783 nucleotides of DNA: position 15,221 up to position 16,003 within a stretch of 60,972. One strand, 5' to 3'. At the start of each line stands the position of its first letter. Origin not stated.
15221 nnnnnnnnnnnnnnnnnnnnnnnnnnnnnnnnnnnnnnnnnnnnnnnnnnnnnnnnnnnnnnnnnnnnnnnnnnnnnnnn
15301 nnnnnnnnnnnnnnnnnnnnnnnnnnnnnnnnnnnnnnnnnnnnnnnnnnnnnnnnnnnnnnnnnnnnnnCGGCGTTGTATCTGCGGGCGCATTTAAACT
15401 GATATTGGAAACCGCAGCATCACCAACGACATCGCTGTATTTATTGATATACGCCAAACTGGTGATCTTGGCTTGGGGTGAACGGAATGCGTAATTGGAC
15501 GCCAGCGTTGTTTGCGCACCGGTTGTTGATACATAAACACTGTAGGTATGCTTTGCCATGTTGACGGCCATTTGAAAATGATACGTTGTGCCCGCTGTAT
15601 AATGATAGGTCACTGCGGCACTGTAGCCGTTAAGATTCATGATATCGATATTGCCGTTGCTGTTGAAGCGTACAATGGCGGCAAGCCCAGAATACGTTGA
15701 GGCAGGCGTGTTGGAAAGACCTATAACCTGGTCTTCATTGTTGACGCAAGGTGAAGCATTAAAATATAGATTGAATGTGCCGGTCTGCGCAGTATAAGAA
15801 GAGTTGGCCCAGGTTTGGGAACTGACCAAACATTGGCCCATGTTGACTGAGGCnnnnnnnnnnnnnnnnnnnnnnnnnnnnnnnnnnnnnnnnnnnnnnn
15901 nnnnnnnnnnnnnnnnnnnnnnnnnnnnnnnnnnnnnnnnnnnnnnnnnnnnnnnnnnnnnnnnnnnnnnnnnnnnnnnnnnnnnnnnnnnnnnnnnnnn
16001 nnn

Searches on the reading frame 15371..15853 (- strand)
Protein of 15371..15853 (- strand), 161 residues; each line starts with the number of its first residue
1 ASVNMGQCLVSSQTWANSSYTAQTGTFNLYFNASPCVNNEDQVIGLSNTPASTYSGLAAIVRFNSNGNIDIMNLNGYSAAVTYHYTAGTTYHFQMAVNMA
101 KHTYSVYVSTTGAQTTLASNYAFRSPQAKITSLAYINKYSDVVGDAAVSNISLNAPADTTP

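Call 48: search_protein_families(library=pfam, proteins=[window:15371-15853:-], max_evalue=1)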
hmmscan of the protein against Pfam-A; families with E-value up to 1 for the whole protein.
seq(161 aa): 2 families
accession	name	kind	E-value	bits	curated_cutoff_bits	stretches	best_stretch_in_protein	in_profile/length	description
PF22585.3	Sialidase-like_CBM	-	0.00054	20.3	27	1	61-115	72-124/156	Sialidase-like, CBM domain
PF17164.10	DUF5122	-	0.13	12.9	27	1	59-70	22-33/36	Domain of unknown function (DUF5122) beta-propeller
